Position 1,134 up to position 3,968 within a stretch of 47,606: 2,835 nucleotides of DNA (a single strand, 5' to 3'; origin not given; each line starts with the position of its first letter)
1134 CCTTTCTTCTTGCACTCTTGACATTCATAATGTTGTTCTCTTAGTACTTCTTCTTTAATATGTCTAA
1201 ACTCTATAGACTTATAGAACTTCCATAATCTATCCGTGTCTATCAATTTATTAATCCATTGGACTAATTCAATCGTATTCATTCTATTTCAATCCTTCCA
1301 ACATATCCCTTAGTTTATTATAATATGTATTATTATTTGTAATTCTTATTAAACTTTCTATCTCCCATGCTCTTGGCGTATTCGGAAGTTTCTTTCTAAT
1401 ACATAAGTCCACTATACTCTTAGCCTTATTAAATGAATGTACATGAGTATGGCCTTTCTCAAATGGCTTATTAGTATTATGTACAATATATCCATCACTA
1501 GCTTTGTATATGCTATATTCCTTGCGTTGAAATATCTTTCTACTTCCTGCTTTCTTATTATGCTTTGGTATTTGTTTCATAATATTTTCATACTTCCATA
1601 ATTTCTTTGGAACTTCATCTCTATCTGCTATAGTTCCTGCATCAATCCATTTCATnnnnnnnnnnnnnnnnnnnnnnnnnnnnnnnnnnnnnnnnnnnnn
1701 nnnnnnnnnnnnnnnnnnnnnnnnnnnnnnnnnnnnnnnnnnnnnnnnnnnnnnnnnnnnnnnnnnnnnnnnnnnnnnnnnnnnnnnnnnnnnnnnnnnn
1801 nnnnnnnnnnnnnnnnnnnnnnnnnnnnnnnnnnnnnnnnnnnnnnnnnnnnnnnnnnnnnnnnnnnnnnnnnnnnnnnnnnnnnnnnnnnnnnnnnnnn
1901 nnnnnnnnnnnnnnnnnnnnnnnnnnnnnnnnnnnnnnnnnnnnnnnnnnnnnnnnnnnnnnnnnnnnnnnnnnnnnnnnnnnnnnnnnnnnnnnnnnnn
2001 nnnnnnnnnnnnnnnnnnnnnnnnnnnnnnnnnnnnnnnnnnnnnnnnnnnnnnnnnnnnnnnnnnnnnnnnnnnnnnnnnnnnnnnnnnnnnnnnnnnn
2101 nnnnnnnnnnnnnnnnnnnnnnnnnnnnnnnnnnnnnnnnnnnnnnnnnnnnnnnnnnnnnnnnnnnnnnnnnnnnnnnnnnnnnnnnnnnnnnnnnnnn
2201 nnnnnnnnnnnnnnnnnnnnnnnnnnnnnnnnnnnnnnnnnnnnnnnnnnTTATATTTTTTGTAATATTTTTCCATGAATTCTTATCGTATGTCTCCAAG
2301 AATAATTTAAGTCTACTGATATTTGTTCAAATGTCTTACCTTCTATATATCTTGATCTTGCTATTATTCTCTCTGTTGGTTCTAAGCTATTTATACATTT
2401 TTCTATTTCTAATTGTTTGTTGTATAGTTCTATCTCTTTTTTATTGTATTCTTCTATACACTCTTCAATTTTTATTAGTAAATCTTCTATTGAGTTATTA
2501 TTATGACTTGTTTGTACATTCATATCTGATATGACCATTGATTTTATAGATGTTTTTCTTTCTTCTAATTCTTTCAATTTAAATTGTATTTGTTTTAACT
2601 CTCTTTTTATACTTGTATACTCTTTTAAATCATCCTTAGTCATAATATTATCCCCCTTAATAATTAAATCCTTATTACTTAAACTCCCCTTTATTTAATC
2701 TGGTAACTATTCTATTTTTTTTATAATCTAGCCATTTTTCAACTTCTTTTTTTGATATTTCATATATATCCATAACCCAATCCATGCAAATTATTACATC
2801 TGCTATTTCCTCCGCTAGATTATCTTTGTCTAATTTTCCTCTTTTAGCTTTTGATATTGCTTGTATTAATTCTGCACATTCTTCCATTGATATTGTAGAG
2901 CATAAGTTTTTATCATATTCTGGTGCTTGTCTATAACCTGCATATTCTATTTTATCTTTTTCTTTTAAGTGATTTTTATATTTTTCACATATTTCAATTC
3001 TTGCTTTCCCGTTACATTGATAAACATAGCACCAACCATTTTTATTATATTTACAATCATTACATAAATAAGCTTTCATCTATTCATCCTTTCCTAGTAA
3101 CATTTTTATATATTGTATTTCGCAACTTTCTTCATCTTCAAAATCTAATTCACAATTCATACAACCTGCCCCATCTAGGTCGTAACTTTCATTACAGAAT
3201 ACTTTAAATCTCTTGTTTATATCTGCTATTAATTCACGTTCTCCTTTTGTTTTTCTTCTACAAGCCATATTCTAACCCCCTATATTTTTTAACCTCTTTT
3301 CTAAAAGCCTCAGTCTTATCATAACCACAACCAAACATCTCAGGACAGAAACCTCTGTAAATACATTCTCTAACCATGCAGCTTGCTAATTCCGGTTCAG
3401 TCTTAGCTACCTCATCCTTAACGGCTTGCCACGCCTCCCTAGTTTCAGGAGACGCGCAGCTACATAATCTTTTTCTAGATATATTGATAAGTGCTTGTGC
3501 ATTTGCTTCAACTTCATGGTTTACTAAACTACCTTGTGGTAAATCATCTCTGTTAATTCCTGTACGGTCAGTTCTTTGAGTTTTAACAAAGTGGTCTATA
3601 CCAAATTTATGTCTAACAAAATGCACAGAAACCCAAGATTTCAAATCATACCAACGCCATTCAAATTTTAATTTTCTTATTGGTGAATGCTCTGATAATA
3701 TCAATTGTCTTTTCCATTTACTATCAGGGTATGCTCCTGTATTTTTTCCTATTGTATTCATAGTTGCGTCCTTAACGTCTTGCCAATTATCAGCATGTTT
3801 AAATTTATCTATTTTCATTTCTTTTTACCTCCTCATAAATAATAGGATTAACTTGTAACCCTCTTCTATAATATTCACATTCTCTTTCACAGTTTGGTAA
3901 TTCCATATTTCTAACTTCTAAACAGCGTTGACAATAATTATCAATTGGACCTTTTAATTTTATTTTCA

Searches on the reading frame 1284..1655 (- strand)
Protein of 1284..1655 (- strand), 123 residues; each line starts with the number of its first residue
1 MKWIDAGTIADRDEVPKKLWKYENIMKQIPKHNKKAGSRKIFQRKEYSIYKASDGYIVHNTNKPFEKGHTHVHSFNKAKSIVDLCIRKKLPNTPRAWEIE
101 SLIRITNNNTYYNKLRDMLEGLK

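Call 64: search_protein_families(library=pfam, proteins=[window:1284-1655:-], max_evalue=1)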
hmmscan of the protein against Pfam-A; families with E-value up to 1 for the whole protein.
window:1284-1655:- (123 aa): 1 family
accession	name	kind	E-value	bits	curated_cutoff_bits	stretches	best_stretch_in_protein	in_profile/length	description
PF25629.1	Fimo_NCAP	-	0.012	15.4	27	1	23-110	53-137/266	Fimovirus nucleocapsid protein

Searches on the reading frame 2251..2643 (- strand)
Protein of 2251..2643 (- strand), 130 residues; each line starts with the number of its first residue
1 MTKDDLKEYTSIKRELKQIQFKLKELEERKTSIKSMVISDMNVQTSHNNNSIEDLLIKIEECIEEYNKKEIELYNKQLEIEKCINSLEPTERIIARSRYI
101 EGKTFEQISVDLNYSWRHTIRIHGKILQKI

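Call 6: search_protein_families(library=ncbifam, proteins=[window:2251-2643:-], max_evalue=0.1)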
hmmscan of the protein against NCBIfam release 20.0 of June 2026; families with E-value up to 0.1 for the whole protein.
window:2251-2643:- (130 aa): 16 families
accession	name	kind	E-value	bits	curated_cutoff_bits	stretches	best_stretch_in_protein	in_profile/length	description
TIGR02980.1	SigBFG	subfamily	1.2e-06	28.5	234.35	1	37-130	123-222/227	SigB/SigF/SigG family RNA polymerase sigma factor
TIGR02937.1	sigma70-ECF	superfamily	1.6e-05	24.6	42.9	1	34-130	85-161/165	sigma-70 family RNA polymerase sigma factor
TIGR01637.1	phage_arpU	subfamily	4.4e-05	23.7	43.1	1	11-117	13-113/136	ArpU family phage packaging/lysis transcriptional regulator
NF005248.0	PRK06759.1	equivalog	0.00034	20.4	133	1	61-127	82-147/156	RNA polymerase factor sigma-70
TIGR02989.1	Sig-70_gvs1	subfamily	0.00072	19.5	124.55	0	80-112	104-136/158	RNA polymerase sigma-70 factor, Rhodopirellula/Verrucomicrobium family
TIGR01636.1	phage_rinA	subfamily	0.00078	19.6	31.9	1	8-130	5-128/134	phage transcriptional regulator, RinA family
TIGR02885.1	spore_sigF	equivalog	0.0008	19.3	321.45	1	56-130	154-227/231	RNA polymerase sporulation sigma factor SigF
TIGR02985.1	Sig70_bacteroi1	subfamily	0.00089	19.5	126.4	1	36-120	63-147/162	RNA polymerase sigma-70 factor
NF006071.0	PRK08215.1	equivalog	0.013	15.1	372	1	67-128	190-251/258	RNA polymerase sporulation sigma factor SigG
NF009189.0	PRK12537.1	equivalog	0.021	14.3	261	1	63-113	110-160/182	RNA polymerase sigma factor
NF058625.1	sigma_PG0214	equivalog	0.028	14.1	130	1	42-113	72-140/170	GFO_1088 family ECF-type sigma factor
NF033930.1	pneumo_PspA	exception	0.037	12.7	850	1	9-92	201-278/659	pneumococcal surface protein A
NF007227.0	PRK09645.1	subfamily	0.057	13.3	202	1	36-113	76-149/177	sigma-70 family RNA polymerase sigma factor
NF045487.1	ASRP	equivalog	0.059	12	300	1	6-88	148-421/593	archaea-specific SMC-related protein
NF003159.0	PRK04132.1-4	equivalog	0.063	11.2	999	1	16-85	393-462/852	replication factor C small subunit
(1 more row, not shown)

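Call 7: search_protein_families(library=phrogs, proteins=[window:2251-2643:-], max_evalue=0.01)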
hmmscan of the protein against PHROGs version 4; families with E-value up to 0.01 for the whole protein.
window:2251-2643:- (130 aa): 4 families
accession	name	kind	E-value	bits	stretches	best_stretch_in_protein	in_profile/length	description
phrog_36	-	transcription regulation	9.6e-26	91.7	1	2-130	56-183/220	transcriptional regulator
phrog_248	-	transcription regulation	9.1e-09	36.6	1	12-122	25-125/161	transcriptional activator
phrog_10157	-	unknown function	5.9e-05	24.3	1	46-126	62-142/153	-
phrog_1740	-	transcription regulation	0.0007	19.2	1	33-119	114-201/567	RNA polymerase sigma factor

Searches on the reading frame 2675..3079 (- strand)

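Call 27: search_protein_families(library=pfam, proteins=[window:2675-3079:-], max_evalue=1)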
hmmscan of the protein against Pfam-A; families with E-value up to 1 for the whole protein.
window:2675-3079:- (134 aa): 4 families
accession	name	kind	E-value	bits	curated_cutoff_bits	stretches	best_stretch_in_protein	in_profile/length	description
PF03819.22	MazG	-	0.00015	22.4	22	1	65-105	11-46/74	MazG nucleotide pyrophosphohydrolase domain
PF01503.22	PRA-PH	-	0.002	18.9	21.3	1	50-96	21-61/86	Phosphoribosyl-ATP pyrophosphohydrolase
PF24740.1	DUF7691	-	0.17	12.4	27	1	58-102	141-188/204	Domain of unknown function (DUF7691)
PF03808.19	Glyco_tran_WecG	-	0.18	12.1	27.4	1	27-128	52-157/168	Glycosyl transferase WecG/TagA/CpsF family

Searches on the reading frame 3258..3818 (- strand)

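Call 27: search_protein_families(library=pfam, proteins=[window:3258-3818:-], max_evalue=1)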
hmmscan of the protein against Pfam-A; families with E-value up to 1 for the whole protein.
window:3258-3818:- (186 aa): 1 family
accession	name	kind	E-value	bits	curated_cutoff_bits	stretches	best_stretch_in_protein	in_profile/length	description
PF02511.20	Thy1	-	1.8e-05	25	24.8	1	92-142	140-190/191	Thymidylate synthase complementing protein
